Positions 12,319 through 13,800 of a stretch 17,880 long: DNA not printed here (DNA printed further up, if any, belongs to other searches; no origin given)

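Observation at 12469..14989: Divergent pair of lipoproteins beside the pseudo-subtilase: an internally activated Ntn-hydrolase and a Cys-rich IPT-domain protein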

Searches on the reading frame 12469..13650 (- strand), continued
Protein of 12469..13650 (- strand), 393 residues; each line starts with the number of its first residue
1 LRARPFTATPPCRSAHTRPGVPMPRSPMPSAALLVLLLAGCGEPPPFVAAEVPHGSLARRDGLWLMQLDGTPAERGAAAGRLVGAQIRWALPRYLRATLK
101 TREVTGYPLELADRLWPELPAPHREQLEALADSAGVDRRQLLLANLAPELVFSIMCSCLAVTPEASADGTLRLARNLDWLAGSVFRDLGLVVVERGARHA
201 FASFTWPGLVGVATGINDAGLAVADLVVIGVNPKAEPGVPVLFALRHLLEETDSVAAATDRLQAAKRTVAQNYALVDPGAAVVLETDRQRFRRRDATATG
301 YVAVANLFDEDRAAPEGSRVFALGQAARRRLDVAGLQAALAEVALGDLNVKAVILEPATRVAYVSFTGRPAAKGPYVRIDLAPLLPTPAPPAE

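Call 40: find_encoding_contigs(protein=P0040, flank=6000, max_places=1)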
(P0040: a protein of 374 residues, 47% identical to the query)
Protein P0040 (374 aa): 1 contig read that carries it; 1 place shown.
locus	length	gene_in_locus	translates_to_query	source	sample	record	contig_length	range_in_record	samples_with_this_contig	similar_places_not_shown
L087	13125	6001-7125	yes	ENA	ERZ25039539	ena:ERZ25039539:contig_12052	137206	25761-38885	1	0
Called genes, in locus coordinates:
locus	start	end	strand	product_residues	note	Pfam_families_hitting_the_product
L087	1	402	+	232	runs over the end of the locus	-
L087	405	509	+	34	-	-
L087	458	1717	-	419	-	PF00672:HAMP, PF00512:HisKA, PF02518:HATPase_c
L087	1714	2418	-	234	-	PF00072:Response_reg, PF00486:Trans_reg_C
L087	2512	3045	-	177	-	PF13801:Metal_resist, PF07813:LTXXQ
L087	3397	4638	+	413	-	PF00069:Pkinase, PF07714:PK_Tyr_Ser-Thr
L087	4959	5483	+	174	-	-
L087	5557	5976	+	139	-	PF01878:EVE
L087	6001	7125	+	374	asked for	PF03417:AAT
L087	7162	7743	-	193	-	-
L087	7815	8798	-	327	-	PF03734:YkuD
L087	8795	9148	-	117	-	PF06832:BiPBP_C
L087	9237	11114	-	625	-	PF00912:Transgly, PF00905:Transpeptidase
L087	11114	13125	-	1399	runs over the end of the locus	PF11974:bMG3, PF01835:MG2, PF17972:bMG5, PF17962:bMG6 (faint), PF07703:A2M_BRD, PF00207:A2M, PF17973:bMG10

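Call 57: search_protein_families(library=pfam, proteins=[L082:6961-7497:+], max_evalue=0.001)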
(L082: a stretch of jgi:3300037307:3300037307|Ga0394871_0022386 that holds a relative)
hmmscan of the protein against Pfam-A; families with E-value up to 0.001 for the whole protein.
L082:6961-7497:+ (178 aa): 0 families
